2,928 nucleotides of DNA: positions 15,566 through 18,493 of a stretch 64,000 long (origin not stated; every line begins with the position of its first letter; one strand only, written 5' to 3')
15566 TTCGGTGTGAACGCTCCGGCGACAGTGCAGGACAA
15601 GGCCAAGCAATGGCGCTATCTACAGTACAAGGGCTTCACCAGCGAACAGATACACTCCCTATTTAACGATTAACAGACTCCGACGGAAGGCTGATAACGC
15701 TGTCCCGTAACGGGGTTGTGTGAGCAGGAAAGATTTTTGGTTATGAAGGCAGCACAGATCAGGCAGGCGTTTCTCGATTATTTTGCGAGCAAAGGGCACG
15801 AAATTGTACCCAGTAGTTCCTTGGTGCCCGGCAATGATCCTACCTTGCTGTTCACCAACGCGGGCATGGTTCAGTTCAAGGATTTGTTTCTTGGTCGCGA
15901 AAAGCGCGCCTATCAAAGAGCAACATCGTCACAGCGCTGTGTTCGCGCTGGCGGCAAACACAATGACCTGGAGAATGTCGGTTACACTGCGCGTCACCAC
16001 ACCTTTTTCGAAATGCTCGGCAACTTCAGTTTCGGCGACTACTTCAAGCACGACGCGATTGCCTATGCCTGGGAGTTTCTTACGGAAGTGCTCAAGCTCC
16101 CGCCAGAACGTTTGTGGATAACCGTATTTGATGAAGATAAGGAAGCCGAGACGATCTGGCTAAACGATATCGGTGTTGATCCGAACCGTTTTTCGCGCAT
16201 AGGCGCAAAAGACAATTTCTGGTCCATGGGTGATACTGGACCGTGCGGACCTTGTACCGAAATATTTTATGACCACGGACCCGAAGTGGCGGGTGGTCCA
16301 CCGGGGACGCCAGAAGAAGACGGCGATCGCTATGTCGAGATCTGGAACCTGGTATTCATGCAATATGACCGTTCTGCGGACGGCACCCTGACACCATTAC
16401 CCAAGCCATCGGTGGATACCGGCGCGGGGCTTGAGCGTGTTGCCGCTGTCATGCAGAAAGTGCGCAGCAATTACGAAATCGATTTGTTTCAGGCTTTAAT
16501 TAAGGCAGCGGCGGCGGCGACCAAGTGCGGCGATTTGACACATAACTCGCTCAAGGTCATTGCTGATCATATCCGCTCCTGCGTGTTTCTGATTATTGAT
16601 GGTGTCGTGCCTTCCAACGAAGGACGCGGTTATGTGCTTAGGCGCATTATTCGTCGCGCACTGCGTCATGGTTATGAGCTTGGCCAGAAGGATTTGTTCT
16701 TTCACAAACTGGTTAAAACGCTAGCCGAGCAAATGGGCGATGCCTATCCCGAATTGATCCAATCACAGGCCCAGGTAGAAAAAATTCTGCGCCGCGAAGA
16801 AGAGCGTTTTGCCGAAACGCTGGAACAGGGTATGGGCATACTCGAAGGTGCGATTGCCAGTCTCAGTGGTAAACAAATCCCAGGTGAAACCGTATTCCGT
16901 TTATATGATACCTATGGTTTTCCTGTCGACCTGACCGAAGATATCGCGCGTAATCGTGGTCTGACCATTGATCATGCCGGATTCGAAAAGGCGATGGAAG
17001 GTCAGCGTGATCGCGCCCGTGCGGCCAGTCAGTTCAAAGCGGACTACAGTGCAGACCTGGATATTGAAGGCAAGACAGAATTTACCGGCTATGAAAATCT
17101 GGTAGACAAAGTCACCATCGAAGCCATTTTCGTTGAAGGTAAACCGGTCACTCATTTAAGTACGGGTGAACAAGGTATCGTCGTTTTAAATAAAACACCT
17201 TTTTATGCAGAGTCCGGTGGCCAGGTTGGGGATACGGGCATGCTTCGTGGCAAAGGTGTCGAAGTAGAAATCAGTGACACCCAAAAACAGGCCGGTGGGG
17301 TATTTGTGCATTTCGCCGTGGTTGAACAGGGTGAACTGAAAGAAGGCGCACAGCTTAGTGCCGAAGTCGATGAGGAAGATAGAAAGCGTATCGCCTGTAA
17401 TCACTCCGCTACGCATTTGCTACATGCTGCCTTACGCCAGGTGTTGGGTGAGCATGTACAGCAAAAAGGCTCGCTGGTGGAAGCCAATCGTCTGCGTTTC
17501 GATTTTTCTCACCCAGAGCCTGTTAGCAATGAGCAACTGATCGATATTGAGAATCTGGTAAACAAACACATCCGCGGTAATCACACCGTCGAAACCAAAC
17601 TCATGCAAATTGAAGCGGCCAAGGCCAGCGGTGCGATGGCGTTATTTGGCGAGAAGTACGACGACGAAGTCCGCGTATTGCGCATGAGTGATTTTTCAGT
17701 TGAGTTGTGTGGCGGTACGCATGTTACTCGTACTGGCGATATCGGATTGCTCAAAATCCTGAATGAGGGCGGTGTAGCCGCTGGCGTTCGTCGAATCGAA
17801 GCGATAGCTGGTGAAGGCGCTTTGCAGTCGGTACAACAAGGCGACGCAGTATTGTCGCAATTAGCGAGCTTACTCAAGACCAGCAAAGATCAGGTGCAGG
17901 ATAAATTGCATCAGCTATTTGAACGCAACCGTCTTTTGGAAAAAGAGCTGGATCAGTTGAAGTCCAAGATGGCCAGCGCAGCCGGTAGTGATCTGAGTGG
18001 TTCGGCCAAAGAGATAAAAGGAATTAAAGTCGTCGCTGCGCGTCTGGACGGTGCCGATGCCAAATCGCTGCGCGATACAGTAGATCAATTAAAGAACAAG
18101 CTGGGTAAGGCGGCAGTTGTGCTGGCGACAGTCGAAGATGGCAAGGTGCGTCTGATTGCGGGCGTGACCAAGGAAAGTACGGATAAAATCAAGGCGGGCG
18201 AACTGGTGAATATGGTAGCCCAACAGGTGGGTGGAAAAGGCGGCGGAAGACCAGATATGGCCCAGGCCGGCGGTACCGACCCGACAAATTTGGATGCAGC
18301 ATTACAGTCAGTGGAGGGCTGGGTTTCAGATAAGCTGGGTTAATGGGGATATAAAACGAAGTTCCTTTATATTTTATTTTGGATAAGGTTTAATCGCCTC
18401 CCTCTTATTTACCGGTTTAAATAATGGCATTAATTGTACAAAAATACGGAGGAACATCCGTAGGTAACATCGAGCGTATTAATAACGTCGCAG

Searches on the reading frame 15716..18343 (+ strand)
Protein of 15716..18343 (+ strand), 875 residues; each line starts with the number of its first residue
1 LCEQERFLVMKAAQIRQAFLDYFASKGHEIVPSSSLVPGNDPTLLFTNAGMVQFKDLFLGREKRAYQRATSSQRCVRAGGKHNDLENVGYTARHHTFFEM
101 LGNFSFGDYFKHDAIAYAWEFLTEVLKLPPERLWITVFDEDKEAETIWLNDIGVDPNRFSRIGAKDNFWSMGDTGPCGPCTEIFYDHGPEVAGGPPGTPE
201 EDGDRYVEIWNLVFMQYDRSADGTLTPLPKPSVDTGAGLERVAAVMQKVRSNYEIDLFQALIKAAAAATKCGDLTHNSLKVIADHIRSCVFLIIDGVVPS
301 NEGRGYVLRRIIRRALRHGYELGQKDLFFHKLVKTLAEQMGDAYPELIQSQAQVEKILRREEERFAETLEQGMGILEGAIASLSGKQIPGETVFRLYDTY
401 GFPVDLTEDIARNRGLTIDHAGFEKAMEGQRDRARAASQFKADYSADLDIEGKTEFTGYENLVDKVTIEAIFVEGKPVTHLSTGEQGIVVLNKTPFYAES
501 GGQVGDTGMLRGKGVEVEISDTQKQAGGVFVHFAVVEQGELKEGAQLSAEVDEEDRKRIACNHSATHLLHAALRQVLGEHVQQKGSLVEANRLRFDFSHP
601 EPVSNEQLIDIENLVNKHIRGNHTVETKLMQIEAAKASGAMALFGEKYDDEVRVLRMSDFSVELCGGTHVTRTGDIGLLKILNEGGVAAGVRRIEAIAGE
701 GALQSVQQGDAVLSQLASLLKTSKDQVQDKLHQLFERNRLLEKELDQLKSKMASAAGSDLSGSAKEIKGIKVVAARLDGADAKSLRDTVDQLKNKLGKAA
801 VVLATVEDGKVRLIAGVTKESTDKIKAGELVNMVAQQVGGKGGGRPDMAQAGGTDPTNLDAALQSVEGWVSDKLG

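Call 42: find_homologous_proteins(query=window:15716-18343:+, max_evalue=1e-50)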
Query window:15716-18343:+ (875 aa): 8000 proteins with E <= 1e-50 among 8000 candidates; the best 120 are listed.
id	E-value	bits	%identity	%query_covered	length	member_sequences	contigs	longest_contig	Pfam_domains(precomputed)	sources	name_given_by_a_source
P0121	0.0e+0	1949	100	99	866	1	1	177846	PF01411.25,PF07973.20,PF02272.25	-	-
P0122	0.0e+0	1588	81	99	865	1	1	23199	PF01411.25,PF07973.20,PF02272.25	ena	-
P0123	0.0e+0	1462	73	99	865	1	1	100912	PF01411.25,PF07973.20,PF02272.25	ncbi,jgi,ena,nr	ncbi:MAG: alanine--tRNA ligase [Gammaproteobacteria bacterium]|nr:alanine--tRNA ligase [Gammaproteob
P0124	0.0e+0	1459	73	99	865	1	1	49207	PF01411.25,PF07973.20,PF02272.25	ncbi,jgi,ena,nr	ncbi:MAG: alanine--tRNA ligase [Gammaproteobacteria bacterium]|nr:alanine--tRNA ligase [Gammaproteob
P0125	0.0e+0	1432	72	99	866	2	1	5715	PF01411.25,PF07973.20,PF02272.25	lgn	-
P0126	0.0e+0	1406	71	99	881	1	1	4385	PF01411.25,PF07973.20,PF02272.25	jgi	jgi:alanyl-tRNA synthetase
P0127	0.0e+0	1399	72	99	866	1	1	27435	PF01411.25,PF07973.20,PF02272.25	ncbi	-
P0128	0.0e+0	1399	72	97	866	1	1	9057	PF01411.25,PF07973.20,PF02272.25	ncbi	-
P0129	0.0e+0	1398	72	97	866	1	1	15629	PF01411.25,PF07973.20,PF02272.25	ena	-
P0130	0.0e+0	1397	70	99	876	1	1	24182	PF01411.25,PF07973.20,PF02272.25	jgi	-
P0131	0.0e+0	1395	70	99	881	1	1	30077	PF01411.25,PF07973.20,PF02272.25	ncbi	ncbi:MAG: alanine--tRNA ligase [Gammaproteobacteria bacterium]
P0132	0.0e+0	1394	70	99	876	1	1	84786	PF01411.25,PF07973.20,PF02272.25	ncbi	-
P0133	0.0e+0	1391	71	99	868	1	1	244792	PF01411.25,PF07973.20,PF02272.25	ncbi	-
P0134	0.0e+0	1391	70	99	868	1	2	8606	PF01411.25,PF07973.20,PF02272.25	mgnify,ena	mgnify:FL=1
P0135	0.0e+0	1390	71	99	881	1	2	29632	PF01411.25,PF07973.20,PF02272.25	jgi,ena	-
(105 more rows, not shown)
